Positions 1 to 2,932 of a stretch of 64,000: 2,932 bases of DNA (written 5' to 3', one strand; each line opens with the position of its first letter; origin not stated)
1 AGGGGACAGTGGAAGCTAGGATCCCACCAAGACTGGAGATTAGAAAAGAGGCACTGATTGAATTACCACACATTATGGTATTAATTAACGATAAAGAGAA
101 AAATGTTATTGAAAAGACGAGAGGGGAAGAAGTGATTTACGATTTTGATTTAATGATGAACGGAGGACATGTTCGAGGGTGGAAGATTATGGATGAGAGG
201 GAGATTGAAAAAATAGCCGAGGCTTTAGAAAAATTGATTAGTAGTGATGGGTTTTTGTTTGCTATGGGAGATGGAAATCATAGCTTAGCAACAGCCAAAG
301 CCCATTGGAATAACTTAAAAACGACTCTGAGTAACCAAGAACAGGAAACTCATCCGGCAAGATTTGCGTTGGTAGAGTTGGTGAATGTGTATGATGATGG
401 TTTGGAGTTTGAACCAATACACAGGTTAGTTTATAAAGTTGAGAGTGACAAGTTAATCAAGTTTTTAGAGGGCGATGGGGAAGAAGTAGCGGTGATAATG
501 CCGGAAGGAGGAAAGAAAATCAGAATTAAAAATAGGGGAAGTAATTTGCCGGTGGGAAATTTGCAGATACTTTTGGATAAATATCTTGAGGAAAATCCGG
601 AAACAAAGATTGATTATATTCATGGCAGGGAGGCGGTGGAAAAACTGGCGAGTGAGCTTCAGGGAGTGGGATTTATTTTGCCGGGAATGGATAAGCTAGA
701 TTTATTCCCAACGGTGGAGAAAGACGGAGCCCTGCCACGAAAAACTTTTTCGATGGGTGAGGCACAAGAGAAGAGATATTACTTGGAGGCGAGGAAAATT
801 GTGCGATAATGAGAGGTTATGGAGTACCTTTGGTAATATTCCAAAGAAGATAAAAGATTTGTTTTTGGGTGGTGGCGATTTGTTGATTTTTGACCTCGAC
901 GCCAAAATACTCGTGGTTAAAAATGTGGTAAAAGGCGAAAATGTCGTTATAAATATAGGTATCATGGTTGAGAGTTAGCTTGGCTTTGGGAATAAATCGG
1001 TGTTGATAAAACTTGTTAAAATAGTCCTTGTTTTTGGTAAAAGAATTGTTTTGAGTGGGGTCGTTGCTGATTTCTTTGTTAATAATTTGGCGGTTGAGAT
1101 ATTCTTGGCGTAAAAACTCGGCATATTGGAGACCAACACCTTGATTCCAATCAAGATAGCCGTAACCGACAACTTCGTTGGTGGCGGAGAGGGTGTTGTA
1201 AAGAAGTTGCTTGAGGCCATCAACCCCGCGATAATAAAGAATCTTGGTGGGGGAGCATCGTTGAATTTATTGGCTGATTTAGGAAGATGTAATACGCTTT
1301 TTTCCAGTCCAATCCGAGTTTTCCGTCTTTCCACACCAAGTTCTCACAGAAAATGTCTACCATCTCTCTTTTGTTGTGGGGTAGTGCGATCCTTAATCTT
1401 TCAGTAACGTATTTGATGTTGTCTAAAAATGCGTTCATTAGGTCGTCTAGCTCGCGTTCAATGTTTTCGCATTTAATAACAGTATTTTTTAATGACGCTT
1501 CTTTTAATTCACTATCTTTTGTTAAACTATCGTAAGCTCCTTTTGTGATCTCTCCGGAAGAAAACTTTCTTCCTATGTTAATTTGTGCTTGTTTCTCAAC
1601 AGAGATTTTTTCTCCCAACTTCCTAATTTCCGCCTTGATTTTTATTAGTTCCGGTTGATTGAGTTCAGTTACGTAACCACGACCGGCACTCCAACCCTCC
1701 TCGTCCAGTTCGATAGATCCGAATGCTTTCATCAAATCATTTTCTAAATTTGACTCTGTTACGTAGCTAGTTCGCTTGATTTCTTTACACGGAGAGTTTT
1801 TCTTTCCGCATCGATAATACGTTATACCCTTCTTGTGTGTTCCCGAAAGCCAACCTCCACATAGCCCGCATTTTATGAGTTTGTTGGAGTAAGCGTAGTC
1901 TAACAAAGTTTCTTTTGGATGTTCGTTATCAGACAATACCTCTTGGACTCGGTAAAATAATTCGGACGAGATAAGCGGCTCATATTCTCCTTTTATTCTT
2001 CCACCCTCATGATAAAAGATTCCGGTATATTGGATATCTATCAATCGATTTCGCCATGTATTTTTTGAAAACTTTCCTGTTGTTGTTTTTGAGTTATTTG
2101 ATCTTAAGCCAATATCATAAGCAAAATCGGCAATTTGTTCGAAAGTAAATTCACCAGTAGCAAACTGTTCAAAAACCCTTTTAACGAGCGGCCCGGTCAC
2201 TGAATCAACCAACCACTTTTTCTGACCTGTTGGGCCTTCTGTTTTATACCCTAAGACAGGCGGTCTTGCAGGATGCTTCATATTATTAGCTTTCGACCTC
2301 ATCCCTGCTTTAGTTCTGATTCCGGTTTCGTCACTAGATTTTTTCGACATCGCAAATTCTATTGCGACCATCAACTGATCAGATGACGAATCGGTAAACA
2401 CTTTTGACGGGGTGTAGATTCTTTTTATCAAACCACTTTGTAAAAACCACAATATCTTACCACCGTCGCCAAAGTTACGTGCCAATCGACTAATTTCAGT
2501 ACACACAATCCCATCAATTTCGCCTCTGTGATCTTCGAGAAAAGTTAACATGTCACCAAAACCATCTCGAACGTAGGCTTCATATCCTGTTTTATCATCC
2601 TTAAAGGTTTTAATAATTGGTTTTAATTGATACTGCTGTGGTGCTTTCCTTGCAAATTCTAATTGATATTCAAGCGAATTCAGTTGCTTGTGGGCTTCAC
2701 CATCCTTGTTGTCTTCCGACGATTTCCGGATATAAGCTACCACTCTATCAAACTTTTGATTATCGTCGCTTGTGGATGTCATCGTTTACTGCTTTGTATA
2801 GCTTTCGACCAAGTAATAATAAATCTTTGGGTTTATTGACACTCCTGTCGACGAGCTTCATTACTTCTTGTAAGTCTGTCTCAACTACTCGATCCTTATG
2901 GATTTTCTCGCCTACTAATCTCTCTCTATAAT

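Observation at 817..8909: Serine-integrase element inserted in-frame into a trmB-family regulator gene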

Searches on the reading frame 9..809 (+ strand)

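Call 6: search_protein_families(library=pfam, proteins=[window:9-809:+], max_evalue=0.01)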
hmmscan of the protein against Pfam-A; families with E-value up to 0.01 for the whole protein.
window:9-809:+ (266 aa): 1 family
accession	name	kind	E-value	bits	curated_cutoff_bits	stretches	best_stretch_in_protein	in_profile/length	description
PF06245.16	DUF1015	-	2.1e-35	122.7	25.8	1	2-162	125-284/325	Protein of unknown function (DUF1015)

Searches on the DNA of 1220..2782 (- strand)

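Call 48: search_rna_families(sources=[L013, L014, L009], threshold=gathering)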
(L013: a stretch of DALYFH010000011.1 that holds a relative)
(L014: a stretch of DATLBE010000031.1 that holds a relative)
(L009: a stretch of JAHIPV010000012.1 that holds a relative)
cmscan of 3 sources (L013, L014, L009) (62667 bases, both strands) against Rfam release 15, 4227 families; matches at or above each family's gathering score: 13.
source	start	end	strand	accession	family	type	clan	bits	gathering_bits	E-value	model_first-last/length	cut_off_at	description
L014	20006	20372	-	RF00023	tmRNA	Gene;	CL00001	112.6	47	3.3e-43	1-374/374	no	transfer-messenger RNA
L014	11114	11347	-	RF00028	Intron_gpI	Intron;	-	81.8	50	2.9e-19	1-253/253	no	Group I catalytic intron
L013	11543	11736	-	RF00028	Intron_gpI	Intron;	-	73.3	50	1e-16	1-253/253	no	Group I catalytic intron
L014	17278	17350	-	RF00005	tRNA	Gene; tRNA;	CL00001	71.6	29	1.1e-13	1-71/71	no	tRNA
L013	19957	20030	+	RF00005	tRNA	Gene; tRNA;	CL00001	68.3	29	8.8e-13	1-71/71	no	tRNA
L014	16394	16466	-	RF00005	tRNA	Gene; tRNA;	CL00001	66.3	29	3.3e-12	1-71/71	no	tRNA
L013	20046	20118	+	RF00005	tRNA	Gene; tRNA;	CL00001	56.8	29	1.3e-09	1-71/71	no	tRNA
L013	17257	17339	+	RF00005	tRNA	Gene; tRNA;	CL00001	55.8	29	2.4e-09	1-71/71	no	tRNA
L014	15728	15814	-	RF00005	tRNA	Gene; tRNA;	CL00001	55.3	29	3.4e-09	1-71/71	no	tRNA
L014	18077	18161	-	RF00005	tRNA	Gene; tRNA;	CL00001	52.6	29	1.9e-08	1-71/71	no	tRNA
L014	17953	18039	-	RF00005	tRNA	Gene; tRNA;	CL00001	49.5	29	1.4e-07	1-71/71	no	tRNA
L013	20641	20722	+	RF00005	tRNA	Gene; tRNA;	CL00001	47.7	29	4.3e-07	1-71/71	no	tRNA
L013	17432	17513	+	RF00005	tRNA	Gene; tRNA;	CL00001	43.5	29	6.1e-06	1-71/71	no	tRNA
